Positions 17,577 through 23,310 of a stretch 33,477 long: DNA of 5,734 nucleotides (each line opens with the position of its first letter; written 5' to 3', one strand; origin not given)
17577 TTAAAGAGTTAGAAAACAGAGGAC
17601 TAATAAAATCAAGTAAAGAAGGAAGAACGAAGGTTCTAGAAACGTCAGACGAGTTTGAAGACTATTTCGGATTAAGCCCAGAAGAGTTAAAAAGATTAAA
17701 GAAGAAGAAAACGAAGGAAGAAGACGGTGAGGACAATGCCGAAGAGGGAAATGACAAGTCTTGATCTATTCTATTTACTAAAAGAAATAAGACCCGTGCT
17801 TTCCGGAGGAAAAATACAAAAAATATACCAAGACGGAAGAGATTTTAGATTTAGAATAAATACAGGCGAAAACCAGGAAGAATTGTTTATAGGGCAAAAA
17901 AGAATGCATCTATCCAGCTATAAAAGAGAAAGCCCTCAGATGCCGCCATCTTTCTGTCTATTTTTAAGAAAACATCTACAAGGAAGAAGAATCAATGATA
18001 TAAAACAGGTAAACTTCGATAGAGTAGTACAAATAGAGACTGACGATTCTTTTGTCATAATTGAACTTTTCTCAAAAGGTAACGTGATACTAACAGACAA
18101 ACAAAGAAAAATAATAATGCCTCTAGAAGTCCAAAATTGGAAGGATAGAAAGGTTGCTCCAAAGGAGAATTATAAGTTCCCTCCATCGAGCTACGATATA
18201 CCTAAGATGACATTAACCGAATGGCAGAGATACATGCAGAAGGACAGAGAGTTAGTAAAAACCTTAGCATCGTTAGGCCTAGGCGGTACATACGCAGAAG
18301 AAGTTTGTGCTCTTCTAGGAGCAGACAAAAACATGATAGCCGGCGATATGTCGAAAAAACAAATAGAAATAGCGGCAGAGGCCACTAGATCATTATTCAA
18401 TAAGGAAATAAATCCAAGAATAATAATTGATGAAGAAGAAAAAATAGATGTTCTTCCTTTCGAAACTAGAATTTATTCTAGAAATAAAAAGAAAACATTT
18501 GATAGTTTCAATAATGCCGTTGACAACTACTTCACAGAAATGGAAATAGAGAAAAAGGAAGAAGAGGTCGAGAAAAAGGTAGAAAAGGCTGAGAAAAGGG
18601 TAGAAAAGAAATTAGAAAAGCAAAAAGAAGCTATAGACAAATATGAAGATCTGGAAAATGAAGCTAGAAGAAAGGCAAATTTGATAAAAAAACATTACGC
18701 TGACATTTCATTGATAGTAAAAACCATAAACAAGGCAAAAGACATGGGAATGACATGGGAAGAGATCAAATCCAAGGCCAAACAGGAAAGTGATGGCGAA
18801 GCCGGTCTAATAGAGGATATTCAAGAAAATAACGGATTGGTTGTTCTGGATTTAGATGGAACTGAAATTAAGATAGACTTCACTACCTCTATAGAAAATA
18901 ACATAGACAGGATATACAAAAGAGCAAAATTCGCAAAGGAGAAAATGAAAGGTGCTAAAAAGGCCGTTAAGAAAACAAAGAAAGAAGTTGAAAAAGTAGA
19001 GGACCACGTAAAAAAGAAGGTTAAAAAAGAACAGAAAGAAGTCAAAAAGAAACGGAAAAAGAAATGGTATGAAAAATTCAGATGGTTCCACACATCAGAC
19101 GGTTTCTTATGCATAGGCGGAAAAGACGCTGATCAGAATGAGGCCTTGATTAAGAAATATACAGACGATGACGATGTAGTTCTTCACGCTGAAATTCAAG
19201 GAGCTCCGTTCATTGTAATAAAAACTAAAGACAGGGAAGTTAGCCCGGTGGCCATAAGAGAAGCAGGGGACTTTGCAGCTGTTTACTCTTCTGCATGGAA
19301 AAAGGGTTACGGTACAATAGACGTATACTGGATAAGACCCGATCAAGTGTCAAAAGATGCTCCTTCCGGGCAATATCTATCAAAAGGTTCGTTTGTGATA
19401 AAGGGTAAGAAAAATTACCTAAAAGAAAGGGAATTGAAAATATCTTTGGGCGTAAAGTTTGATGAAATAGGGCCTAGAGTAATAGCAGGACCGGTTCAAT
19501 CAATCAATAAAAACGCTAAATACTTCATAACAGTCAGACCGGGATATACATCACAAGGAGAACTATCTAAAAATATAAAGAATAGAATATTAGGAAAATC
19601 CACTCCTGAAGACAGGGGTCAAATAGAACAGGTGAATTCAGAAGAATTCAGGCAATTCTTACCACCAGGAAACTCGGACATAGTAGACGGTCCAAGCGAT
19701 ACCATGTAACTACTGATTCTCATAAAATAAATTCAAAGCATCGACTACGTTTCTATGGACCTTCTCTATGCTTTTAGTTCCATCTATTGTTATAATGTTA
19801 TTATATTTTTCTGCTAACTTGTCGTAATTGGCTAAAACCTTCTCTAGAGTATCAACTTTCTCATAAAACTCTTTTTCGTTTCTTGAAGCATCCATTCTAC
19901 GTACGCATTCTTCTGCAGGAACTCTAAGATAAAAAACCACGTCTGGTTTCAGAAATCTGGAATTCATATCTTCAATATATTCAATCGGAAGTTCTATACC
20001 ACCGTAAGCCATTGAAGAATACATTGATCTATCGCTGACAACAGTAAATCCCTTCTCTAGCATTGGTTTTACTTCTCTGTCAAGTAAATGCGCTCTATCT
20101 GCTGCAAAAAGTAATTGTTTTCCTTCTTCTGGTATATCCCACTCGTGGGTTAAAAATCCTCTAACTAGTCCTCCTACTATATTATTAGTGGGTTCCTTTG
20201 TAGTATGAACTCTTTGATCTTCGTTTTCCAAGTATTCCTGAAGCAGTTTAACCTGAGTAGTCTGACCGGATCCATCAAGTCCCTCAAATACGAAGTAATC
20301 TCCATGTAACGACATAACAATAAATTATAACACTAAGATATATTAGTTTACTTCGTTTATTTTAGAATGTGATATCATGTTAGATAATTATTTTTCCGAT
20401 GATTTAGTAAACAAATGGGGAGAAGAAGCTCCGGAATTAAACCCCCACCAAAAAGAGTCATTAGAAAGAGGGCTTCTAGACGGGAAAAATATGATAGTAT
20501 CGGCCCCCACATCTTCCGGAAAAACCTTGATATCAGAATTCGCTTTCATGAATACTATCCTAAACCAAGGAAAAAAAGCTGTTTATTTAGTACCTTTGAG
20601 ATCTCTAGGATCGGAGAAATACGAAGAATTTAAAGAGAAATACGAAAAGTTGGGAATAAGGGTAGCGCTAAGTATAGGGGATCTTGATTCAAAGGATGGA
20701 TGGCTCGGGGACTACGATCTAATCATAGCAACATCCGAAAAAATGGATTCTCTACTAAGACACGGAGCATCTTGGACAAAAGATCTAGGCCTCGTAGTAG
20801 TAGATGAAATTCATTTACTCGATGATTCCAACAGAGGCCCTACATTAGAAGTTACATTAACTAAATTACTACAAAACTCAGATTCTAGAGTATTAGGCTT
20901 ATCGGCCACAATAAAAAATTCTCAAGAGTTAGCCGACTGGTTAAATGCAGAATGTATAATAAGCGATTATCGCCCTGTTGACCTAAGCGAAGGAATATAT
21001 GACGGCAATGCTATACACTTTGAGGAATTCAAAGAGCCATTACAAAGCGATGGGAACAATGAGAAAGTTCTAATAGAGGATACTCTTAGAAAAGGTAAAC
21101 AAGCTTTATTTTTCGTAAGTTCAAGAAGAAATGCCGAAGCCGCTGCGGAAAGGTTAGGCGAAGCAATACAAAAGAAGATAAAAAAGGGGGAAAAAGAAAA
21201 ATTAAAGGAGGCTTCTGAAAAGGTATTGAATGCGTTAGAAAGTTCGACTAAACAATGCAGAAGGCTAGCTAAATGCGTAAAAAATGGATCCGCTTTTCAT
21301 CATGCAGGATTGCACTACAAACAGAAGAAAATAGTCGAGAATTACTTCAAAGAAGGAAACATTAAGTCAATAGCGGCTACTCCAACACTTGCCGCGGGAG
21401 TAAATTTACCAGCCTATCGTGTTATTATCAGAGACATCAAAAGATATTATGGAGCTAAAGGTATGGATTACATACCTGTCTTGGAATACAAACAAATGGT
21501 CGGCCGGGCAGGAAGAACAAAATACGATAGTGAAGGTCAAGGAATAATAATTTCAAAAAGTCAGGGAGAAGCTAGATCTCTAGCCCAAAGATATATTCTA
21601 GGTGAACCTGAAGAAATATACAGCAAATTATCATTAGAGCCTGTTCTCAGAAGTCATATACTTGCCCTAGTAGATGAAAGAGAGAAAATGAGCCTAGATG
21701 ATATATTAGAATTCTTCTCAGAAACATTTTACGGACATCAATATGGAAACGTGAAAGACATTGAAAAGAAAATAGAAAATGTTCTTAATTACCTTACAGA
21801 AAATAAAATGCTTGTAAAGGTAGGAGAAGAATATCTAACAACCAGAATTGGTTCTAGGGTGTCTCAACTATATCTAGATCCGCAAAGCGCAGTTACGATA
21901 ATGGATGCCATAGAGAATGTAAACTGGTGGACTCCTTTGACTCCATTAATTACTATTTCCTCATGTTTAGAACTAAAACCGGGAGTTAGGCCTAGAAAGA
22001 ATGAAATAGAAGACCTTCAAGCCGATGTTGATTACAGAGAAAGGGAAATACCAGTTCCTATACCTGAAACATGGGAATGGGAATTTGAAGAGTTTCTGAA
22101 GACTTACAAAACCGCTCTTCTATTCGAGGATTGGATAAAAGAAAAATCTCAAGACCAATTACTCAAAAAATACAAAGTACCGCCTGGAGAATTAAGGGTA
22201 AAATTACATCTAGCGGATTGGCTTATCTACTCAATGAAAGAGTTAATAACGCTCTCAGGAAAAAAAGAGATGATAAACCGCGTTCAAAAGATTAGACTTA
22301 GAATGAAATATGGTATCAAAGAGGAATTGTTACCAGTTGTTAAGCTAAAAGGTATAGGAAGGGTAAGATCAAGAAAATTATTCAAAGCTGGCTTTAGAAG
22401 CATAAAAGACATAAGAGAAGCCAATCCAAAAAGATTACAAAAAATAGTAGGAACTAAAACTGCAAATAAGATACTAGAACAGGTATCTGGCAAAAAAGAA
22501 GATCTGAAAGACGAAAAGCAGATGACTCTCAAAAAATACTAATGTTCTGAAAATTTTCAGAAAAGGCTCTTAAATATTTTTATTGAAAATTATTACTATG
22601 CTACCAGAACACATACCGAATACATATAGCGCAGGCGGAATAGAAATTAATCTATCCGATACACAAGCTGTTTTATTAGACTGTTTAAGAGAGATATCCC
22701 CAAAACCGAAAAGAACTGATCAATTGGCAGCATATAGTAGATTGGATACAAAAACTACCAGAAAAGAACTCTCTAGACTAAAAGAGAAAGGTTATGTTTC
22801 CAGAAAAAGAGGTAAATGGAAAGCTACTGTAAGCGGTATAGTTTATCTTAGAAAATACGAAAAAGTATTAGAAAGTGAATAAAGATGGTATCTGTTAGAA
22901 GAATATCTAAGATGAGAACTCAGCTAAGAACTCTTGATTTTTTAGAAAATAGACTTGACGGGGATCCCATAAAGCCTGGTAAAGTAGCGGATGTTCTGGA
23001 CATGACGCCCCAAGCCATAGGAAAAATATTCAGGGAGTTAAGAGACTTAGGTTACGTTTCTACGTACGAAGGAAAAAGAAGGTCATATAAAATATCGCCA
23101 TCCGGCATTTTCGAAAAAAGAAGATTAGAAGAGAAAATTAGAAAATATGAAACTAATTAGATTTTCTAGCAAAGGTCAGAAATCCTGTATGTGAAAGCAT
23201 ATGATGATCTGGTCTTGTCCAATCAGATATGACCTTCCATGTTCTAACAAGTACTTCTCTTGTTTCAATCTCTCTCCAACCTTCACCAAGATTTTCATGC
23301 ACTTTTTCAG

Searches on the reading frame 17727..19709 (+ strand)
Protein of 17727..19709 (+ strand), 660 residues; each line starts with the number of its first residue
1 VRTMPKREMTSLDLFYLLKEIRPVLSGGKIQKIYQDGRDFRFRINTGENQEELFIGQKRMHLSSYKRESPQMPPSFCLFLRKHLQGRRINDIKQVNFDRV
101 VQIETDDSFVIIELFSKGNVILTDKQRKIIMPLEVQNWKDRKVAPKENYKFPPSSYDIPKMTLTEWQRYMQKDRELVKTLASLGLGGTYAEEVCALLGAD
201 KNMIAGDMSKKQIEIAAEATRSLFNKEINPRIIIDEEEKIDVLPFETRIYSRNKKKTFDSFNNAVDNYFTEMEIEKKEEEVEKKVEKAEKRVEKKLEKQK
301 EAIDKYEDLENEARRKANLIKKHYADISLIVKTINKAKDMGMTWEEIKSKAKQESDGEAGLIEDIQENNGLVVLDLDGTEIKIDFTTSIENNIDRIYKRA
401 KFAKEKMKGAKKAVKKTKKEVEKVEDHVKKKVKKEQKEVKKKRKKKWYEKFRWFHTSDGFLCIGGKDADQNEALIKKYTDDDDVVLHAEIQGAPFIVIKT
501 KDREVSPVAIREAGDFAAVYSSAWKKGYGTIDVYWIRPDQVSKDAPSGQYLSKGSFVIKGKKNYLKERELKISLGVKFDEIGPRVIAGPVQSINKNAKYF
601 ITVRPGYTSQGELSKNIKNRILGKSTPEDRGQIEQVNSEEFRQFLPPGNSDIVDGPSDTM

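Call 12: search_protein_families(library=pfam, proteins=[window:17727-19709:+], max_evalue=0.001)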
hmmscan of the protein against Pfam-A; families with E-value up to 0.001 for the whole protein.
window:17727-19709:+ (660 aa): 2 families
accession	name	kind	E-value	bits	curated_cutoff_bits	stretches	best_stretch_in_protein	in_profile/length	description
PF05833.16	NFACT_N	-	1.1e-61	209.5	31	1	12-432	3-422/456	NFACT N-terminal and middle domains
PF05670.18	NFACT-R_1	-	1.2e-34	119.7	29.8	1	450-560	1-112/112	NFACT protein RNA binding domain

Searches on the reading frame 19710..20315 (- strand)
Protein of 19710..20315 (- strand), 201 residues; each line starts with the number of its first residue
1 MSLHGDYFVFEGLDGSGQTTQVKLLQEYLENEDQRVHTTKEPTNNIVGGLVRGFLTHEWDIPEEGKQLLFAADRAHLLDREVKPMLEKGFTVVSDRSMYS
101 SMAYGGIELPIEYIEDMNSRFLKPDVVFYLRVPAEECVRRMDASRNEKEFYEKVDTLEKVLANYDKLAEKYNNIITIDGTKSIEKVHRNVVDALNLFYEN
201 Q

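Call 27: search_protein_families(library=pfam, proteins=[window:19710-20315:-], max_evalue=1)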
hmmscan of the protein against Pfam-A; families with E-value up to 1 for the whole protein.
window:19710-20315:- (201 aa): 8 families
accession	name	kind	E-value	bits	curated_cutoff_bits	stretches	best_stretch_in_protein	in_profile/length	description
PF02223.23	Thymidylate_kin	-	5.8e-44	150.4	27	1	10-189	1-184/185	Thymidylate kinase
PF01712.25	dNK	-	9.8e-08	32.4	27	1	87-194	73-198/203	Deoxynucleoside kinase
PF03976.20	PPK2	-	0.00081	19.5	22.3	1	9-45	35-71/229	Polyphosphate kinase 2 (PPK2)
PF13207.12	AAA_17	-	0.00098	19.9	27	1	112-153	87-131/136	AAA domain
PF01202.28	SKI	-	0.0091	16.6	22.1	1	116-194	76-158/159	Shikimate kinase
PF08433.16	KTI12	-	0.044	13.7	22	1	9-99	5-81/271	Chromatin associated protein KTI12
PF13238.12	AAA_18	-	0.11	13.4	29.4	1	111-148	77-116/128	AAA domain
PF03029.23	ATP_bind_1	-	0.15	12.3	27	0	110-198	138-211/240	Conserved hypothetical ATP binding protein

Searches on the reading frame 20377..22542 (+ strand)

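Call 12: search_protein_families(library=pfam, proteins=[window:20377-22542:+], max_evalue=0.001)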
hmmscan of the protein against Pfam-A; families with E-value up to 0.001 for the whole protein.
window:20377-22542:+ (721 aa): 8 families
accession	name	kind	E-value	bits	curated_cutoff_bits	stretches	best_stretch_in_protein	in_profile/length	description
PF00270.35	DEAD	-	1.6e-32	113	26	1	22-182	1-164/167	DEAD/DEAH box helicase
PF21280.2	Helicase_dom4_arc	-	9.2e-27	93.8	27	1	524-646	4-125/125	Archaeal helicase, domain 4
PF04851.21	ResIII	-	1.7e-11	44.8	22.5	1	20-180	3-163/164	Type III restriction enzyme, res subunit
PF14520.12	HHH_5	-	4.2e-10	40.4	27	1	655-702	5-54/57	Helix-hairpin-helix domain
PF00271.37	Helicase_C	-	1.3e-09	38.8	23.5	1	302-381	39-109/110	Helicase conserved C-terminal domain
PF22527.2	DEXQc_Suv3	-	9.6e-07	28.9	27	1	42-163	19-120/154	DEXQ-box helicase domain of Suv3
PF21999.2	IMS_HHH_1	-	9.4e-06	26.4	27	1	657-705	3-51/53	DNA polymerase-iota, thumb domain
PF10391.15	DNA_pol_lambd_f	-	2.8e-05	24.3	29.8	1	659-689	8-38/51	Fingers domain of DNA polymerase lambda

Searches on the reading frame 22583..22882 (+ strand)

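Call 59: search_protein_families(library=pfam, proteins=[window:22583-22882:+], max_evalue=0.01)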
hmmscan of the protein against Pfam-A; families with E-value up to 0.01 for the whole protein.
window:22583-22882:+ (99 aa): 3 families
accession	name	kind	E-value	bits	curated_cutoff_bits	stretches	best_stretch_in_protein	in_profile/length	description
PF25213.1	HVO_A0261_N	-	3.8e-06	27.1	35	1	29-97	14-79/86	HVO_A0261 N-terminal domain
PF14947.12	HTH_45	-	3.8e-05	24.1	25.5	1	29-97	6-74/77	Winged helix-turn-helix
PF01047.28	MarR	-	0.00033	20.9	24.6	1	24-76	1-51/59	MarR family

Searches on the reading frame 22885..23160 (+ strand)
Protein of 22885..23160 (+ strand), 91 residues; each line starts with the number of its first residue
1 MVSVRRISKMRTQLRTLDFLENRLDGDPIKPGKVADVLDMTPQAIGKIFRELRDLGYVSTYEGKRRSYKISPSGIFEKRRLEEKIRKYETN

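Call 59: search_protein_families(library=pfam, proteins=[window:22885-23160:+], max_evalue=0.01)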
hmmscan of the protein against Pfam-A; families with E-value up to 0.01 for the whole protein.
window:22885-23160:+ (91 aa): 2 families
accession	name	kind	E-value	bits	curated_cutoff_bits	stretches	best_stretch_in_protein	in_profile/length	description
PF12802.13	MarR_2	-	1.2e-05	25.8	27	1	11-61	5-56/61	MarR family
PF02082.26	Rrf2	-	9e-05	23.1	30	1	8-68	3-63/132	Iron-dependent Transcriptional regulator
